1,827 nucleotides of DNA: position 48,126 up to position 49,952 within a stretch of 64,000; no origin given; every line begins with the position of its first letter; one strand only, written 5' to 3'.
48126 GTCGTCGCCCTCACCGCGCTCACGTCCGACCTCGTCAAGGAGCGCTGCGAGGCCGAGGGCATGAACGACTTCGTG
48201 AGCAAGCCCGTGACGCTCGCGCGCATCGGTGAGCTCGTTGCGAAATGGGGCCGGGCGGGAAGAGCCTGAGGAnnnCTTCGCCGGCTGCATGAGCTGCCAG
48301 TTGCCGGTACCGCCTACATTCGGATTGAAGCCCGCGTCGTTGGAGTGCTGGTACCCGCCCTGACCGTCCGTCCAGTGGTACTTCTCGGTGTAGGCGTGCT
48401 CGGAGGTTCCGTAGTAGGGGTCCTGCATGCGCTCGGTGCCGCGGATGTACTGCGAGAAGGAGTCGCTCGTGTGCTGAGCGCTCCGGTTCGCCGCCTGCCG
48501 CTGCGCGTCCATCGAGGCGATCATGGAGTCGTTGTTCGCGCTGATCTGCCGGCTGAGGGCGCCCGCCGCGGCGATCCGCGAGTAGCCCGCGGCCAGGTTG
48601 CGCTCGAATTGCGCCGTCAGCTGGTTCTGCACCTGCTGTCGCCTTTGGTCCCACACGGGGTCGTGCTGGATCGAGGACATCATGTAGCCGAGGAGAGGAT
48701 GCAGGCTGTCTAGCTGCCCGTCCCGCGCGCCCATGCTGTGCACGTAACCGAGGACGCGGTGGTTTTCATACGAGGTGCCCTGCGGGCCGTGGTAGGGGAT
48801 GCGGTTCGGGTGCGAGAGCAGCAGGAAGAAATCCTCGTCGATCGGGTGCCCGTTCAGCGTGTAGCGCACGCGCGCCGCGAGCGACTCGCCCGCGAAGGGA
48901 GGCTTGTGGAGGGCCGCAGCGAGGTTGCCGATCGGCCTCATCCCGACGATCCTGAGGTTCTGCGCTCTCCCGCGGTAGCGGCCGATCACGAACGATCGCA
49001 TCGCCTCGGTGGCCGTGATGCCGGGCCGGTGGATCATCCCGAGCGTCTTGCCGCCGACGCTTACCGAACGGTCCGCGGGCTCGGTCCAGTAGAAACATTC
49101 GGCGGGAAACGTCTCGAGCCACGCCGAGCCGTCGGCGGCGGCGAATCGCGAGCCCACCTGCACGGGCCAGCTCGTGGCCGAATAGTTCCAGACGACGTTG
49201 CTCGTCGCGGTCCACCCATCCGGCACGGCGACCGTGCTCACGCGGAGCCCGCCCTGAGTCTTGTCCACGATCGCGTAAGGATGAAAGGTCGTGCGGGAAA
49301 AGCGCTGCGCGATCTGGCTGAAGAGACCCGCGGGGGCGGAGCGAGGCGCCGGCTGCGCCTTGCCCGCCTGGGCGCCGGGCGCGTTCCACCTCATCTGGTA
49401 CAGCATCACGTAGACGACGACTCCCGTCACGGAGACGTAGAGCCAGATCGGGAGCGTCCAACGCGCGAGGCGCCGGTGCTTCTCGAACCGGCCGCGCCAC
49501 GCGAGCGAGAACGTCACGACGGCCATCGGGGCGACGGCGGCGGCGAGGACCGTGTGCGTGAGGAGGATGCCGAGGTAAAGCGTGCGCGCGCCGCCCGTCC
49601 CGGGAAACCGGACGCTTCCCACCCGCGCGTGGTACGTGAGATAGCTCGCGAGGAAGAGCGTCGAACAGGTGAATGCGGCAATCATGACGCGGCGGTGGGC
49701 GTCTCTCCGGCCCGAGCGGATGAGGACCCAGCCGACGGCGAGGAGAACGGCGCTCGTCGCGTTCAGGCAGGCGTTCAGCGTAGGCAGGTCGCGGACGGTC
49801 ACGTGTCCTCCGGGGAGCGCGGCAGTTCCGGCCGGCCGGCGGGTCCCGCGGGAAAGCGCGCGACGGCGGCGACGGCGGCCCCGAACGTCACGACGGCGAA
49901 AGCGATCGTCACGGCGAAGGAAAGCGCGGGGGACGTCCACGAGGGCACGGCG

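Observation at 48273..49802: CtaM/DUF420 membrane domain fused to a large soluble domain with a compositionally aberrant Q/N/Y/H-rich tail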

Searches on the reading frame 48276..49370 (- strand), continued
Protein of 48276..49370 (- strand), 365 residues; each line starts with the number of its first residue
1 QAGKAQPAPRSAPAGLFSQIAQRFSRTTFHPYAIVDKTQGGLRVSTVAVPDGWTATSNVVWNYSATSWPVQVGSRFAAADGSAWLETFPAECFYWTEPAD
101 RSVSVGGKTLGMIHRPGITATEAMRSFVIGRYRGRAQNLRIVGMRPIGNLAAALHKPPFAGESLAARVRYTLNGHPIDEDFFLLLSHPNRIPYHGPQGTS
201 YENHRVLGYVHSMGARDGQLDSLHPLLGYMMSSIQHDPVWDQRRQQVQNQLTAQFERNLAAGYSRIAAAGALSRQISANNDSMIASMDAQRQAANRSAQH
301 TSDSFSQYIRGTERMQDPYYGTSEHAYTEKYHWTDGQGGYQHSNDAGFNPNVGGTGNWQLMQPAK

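Call 58: search_protein_representatives(alignment_id=A1)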
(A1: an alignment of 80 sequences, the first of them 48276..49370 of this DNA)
Query: 80 sequences, 390 profile positions. Proteins with E-value up to 0.001 (for the whole library): 1738; up to 1e-10: 904; up to 1e-30: 179. The best 150 are listed.
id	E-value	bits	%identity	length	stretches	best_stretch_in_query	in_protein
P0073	3.3e-161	552.6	-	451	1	30-390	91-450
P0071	3.6e-155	532.7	-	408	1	11-390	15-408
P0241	6.8e-151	518.6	-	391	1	33-389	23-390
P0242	1.4e-137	474.8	-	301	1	87-390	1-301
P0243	1.2e-135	468.4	-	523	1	29-389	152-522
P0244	1.4e-126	438.7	-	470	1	18-389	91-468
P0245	1.2e-117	409.2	-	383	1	11-389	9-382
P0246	1.6e-109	382.4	-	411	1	13-390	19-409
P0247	5.5e-108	377.4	-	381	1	43-390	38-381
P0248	9.7e-98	343.7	-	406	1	16-389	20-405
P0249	1.8e-91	323.0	-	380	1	32-390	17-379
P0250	2.9e-86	305.9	-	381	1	32-390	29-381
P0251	1.7e-85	303.3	-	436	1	29-390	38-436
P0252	1.3e-84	300.5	-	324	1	61-387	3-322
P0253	3.0e-81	289.3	-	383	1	47-388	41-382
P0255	3.9e-78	279.1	-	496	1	33-388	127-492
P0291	2.1e-52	194.4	-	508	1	20-388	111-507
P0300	8.1e-48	179.3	-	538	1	30-389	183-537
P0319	6.4e-42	159.9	-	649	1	26-390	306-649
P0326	4.9e-41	157.0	-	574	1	30-389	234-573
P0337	1.3e-39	152.3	-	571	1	23-389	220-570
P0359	7.6e-37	143.2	-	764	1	32-389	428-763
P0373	1.6e-35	138.8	-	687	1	30-389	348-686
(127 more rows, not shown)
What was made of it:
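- On Uncharacterised family 'X' (no Pfam; 1,738 clusters at 50% identity): In the longer representatives with N-terminal additions, the X match ends at or near the protein C-terminus (call 58).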

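Call 59: search_protein_families(library=pfam, proteins=[P0243, P0244, P0255, P0291, P0300, P0319, P0326, P0337, P0359, P0373], max_evalue=0.01)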
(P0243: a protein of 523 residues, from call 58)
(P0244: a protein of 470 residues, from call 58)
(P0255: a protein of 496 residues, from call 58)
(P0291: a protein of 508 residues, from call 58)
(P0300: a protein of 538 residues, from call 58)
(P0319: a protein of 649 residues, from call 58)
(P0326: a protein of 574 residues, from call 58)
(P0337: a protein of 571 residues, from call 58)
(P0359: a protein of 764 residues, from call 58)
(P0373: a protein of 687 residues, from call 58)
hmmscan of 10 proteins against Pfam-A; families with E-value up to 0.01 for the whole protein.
P0243 (523 aa): 0 families

P0244 (470 aa): 1 family
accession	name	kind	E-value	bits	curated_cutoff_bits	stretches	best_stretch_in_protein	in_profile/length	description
PF09851.14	SHOCT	-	0.00044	20.4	27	0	28-48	5-25/28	Short C-terminal domain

P0255 (496 aa): 0 families

P0291 (508 aa): 1 family
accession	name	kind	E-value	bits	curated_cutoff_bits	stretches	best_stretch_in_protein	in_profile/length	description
PF00839.22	Cys_rich_FGFR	-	1.1e-06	29.1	22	1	32-64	23-55/58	Cysteine rich repeat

P0300 (538 aa): 0 families

P0319 (649 aa): 3 families
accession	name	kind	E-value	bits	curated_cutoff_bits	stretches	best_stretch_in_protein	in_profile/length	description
PF13180.12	PDZ_2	-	8.4e-10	39.2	27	1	211-300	2-79/80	PDZ domain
PF17820.7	PDZ_6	-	3.6e-07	30.3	27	1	237-265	2-30/54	PDZ domain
PF00595.29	PDZ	-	2.3e-05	25.1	23.2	1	210-267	10-59/81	PDZ domain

P0326 (574 aa): 0 families

P0337 (571 aa): 1 family
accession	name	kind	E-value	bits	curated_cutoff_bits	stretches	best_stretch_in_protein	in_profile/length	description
PF08238.18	Sel1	-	4e-31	106.8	30.7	3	95-128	3-36/36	Sel1 repeat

P0359 (764 aa): 0 families

P0373 (687 aa): 1 family
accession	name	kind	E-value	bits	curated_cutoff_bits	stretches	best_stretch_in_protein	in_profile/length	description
PF08238.18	Sel1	-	3.5e-25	87.9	30.7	2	167-200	2-35/36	Sel1 repeat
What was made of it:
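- Other N-terminal additions in the family are PDZ, Sel1 and Cys-rich modules (call 59).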

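Call 64: fold_search(model_id=the predicted structure, library=pdb)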
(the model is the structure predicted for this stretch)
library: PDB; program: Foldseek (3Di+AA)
matches with E <= 10: 1143; with E <= 0.001: 3
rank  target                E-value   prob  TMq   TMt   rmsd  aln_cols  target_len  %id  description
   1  2xb3                  4.7e-04  1.00  0.28  0.57   6.6       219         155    8  The Structure of Cyanobacterial PsbP (released 2010-08-25)
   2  4ol4                  6.8e-04  1.00  0.23  0.40  16.7       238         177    9  Crystal structure of secreted proline rich antigen MTC28 (Rv0040c) from Mycobacterium tuberculosis (released 2015-01-28)
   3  9grx_0                7.5e-04  1.00  0.27  0.51   7.9       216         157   11  NDH-PSI-LHCI supercomplex from S. oleracea (released 2025-02-12)
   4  6xrr_H                1.2e-03  1.00  0.24  0.54  12.5       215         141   11  Structure of SciW bound to the Rhs1 Transmembrane Domain from Salmonella typhimurium (released 2020-12-30)
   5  1tu1_A                1.3e-03  1.00  0.23  0.49  14.6       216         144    8  Crystal Structure of Protein of Unknown Function PA94 from Pseudomonas aeruginosa, Putative Regulator (released 2004-08-03)
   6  6xrb_B                1.4e-03  1.00  0.24  0.52  11.8       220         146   11  Crystal structure of SciW from Salmonella typhimurium (released 2020-12-30)
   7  6e5d                  2.2e-03  0.99  0.22  0.39  14.8       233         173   11  Crystal structure of LpqN involved in cell envelope biogenesis of Mycobacterium tuberculosis (released 2019-07-24)
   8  6xrr_D                2.6e-03  1.00  0.24  0.52  12.0       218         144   11  Structure of SciW bound to the Rhs1 Transmembrane Domain from Salmonella typhimurium (released 2020-12-30)
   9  6xrf_H                3.3e-03  1.00  0.23  0.51  14.2       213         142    6  EagT6 Tse6 NT complex (released 2020-12-30)
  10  5yfg_MODEL_1_A        5.4e-03  0.99  0.23  0.39   9.5       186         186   11  SOLUTION STRUCTURE OF HUMAN MOG1 (released 2017-11-01)
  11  1v2b_B                5.7e-03  1.00  0.28  0.57   8.3       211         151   11  Crystal Structure of PsbP Protein in the Oxygen-Evolving Complex of Photosystem II from Higher Plants (released 2004-05-18)
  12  6xrr_B                5.7e-03  1.00  0.24  0.50  14.4       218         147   11  Structure of SciW bound to the Rhs1 Transmembrane Domain from Salmonella typhimurium (released 2020-12-30)
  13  6xrr_A                6.0e-03  1.00  0.25  0.54  11.1       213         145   11  Structure of SciW bound to the Rhs1 Transmembrane Domain from Salmonella typhimurium (released 2020-12-30)
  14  6xrr_I                7.1e-03  0.97  0.21  0.44  12.7       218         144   11  Structure of SciW bound to the Rhs1 Transmembrane Domain from Salmonella typhimurium (released 2020-12-30)
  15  1v2b_A                8.7e-03  0.99  0.24  0.48   8.7       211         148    8  Crystal Structure of PsbP Protein in the Oxygen-Evolving Complex of Photosystem II from Higher Plants (released 2004-05-18)
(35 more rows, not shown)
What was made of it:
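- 48675..49286 (-): PsbP/Mog1-like α/β domain of family 'X' (residues 173-376). Foldseek: CyanoP E = 4.7e-4 (call 64).
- On PsbP/Mog1-like fold superfamily: Foldseek top hits are the same set (call 64).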

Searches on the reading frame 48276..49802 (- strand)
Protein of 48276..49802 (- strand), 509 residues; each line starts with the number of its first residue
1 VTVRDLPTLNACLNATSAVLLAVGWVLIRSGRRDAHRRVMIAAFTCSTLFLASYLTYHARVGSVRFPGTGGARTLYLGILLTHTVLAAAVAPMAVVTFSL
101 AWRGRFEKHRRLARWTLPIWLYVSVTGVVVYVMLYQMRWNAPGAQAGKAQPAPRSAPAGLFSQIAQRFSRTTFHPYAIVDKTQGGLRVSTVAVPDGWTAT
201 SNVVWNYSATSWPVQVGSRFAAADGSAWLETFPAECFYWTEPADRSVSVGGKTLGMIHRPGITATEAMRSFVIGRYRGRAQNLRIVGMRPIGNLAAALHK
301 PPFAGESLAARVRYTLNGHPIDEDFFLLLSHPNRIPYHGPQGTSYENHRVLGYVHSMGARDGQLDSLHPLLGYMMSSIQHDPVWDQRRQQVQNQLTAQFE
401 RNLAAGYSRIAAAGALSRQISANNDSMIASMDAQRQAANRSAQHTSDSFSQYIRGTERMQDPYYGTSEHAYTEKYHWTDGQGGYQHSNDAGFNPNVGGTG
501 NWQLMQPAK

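Call 5: search_protein_families(library=pfam, proteins=[window:48276-49802:-], max_evalue=0.1)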
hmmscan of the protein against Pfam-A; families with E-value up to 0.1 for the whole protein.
window:48276-49802:- (509 aa): 2 families
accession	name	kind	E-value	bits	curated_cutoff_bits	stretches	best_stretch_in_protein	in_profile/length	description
PF04238.17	DUF420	-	7.3e-45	152.9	30.5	1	6-134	1-130/130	Protein of unknown function (DUF420)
PF19706.4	DUF6203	-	0.076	13.4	26.7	0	18-38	20-40/54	Family of unknown function (DUF6203)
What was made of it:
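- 49386..49802 (-): CtaM/DUF420 domain, residues 1-139, with four transmembrane helices. The GTG start (49802-49800) overlaps the TGA of the upstream permease gene. It ends with …LYQMRW (W139 = 49388-49386), which is the native C-terminus of stand-alone CtaM. PF04238, 152.9 bits, profile positions 1-130 of 130 (call 5).
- On DUF420 / CtaM (PF04238): 152.9 bits against a gathering score of 30.5; residues 6-134 match profile positions 1-130 of 130 (call 5).
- Checked: PF04238/DUF420 matches residues 6-134 over the whole profile (1-130 of 130; 152.9 bits against a cut-off of 30.5; call 5).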

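Call 6: search_protein_families(library=ncbifam, proteins=[window:48276-49802:-], max_evalue=0.1)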
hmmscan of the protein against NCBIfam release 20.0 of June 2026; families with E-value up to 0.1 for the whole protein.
window:48276-49802:- (509 aa): 0 families

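Call 36: find_related_loci(query=window:48276-49802:-, collection=metagenome_contigs, flank=2500)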
Query window:48276-49802:- (509 aa) in metagenome_contigs; peptide patterns used: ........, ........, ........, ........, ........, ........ (x = any residue, [..] = any of these).
47 stretches matched a pattern; 13 encode a relative of the query (tblastn E <= 1e-3); 13 distinct loci.
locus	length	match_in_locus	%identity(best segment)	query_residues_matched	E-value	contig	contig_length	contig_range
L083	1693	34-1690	82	1-509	0e+0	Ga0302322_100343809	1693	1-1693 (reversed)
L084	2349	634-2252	70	1-509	1e-178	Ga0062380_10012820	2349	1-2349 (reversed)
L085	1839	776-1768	62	164-509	3e-154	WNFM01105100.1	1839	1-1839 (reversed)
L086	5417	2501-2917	95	1-139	2e-74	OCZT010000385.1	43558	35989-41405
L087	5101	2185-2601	94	1-139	8e-74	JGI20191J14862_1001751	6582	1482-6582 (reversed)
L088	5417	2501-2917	94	1-139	1e-73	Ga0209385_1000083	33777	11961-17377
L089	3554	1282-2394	38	141-509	3e-67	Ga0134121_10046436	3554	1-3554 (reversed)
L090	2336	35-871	40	237-509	1e-61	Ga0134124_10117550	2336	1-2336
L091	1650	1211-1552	95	1-114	6e-58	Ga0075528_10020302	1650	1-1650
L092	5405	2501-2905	62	6-140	6e-48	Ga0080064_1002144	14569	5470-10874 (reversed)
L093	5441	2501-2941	59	6-152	3e-47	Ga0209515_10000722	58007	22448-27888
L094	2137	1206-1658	57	7-158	4e-46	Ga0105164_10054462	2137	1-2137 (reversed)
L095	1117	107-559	57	7-158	3e-48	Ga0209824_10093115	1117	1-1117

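Call 62: predict_structure(alignment_id=A2)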
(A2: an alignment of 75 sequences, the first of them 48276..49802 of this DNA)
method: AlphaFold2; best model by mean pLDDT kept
length: 509 residues; sequences in the alignment: 75
mean_pLDDT: 88.1   pTM: 0.56
mean pLDDT of the five models: 88.1, 87.6, 87.6, 87.3, 87.0
residues with pLDDT >= 90: 309; 70-90: 149; 50-70: 27; < 50: 24
segments of 3 or more residues with pLDDT < 50: 139-159
pLDDT, mean of each block of 10 residues (from residue 1): 83 93 95 94 93 88 73 85 88 91 91 92 88 66 38 44 67 97 97 98 96 97 98 98 91 96 98 98 98 96 97 98 99 91 94 98 96 97 97 94 89 88 90 79 54 77 85 87 87 83 85
secondary structure, 60 per line:
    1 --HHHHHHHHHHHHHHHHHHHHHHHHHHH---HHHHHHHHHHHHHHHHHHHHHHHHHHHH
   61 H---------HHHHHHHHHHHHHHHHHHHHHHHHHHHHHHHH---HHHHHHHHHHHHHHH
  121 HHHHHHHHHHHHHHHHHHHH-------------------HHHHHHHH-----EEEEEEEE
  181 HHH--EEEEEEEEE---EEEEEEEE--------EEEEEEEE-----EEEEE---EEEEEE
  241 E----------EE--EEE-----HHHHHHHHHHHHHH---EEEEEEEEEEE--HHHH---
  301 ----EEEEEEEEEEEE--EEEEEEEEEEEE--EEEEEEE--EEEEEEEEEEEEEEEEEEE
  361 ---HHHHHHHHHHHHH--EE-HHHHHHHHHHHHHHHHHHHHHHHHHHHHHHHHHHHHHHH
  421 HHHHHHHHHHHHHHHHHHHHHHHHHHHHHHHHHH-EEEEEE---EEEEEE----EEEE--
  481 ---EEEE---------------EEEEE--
elements in order: H3-29 H33-61 H71-102 H106-140 H160-167 E173-180 E186-194 E198-205 E214-221 E227-231 E235-241 E256-258 H264-277 E281-291 H294-297 E305-316 E319-330 E333-339 E342-360 H364-376 H382-454 E456-461 E465-470 E475-478 E484-487 E503-507
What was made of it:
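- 49386..49802 (-): AF2 helices at 3-29, 33-61, 71-102 and 106-140 (call 62).
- On DUF420 / CtaM (PF04238): AF2 helices at 3-29, 33-61, 71-102 and 106-140, pLDDT 83-95 (call 62).
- AF2 gives four helices followed by a disordered tether (call 62).
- Tried and rejected: It gave no defined CtaM-X interface: pTM is 0.56 and the linker has pLDDT below 50 (call 62).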

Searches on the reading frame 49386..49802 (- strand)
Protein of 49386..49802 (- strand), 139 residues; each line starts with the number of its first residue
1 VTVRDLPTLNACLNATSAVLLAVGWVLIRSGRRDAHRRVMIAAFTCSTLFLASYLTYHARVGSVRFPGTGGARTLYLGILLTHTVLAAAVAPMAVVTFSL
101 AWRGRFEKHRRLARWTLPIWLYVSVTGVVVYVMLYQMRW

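Call 50: find_homologous_proteins(query=window:49386-49802:-, max_evalue=1e-10)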
Query window:49386-49802:- (139 aa): 7995 proteins with E <= 1e-10 among 8000 candidates; the best 120 are listed.
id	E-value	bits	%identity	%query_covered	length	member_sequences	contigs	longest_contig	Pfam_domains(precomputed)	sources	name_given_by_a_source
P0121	1.6e-79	283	94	100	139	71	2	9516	PF04238.18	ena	-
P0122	2.9e-79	282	94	100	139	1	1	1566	PF04238.18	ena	-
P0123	8.5e-79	280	91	100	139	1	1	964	PF04238.18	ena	-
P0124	6.1e-78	277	93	100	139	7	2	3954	PF04238.18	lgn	-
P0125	2.0e-77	276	91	100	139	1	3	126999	PF04238.18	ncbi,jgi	ncbi:MAG TPA: DUF420 domain-containing protein [Thermoanaerobaculia bacterium]|jgi:uncharacterized m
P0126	2.5e-77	275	91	100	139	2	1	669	PF04238.18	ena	-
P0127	8.0e-77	274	91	100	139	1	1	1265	PF04238.18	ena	-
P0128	1.2e-76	273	91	100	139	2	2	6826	PF04238.18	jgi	jgi:putative membrane protein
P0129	1.8e-75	269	90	100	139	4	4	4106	PF04238.18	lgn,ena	-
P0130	3.8e-75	268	88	100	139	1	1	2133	PF04238.18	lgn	-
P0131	1.6e-73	263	89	100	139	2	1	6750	PF04238.18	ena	-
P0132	2.4e-73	263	90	100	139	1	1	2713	PF04238.18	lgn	-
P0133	9.9e-73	261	86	100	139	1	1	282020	PF04238.18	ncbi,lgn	-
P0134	7.6e-72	258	86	100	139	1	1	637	PF04238.18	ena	-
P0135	8.2e-72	258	87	100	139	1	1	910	PF04238.18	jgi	jgi:uncharacterized membrane protein YozB (DUF420 family)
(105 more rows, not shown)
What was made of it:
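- Checked: The 120 closest DUF420 clusters (73-94% identity) are 131-141 aa, nearly all 139-141, so the stand-alone form is indeed the norm (call 50).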

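Call 67: search_protein_families(library=ncbifam, proteins=[window:49386-49802:-], max_evalue=0.00001)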
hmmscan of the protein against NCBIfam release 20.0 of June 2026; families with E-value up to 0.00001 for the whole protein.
window:49386-49802:- (139 aa): 0 families
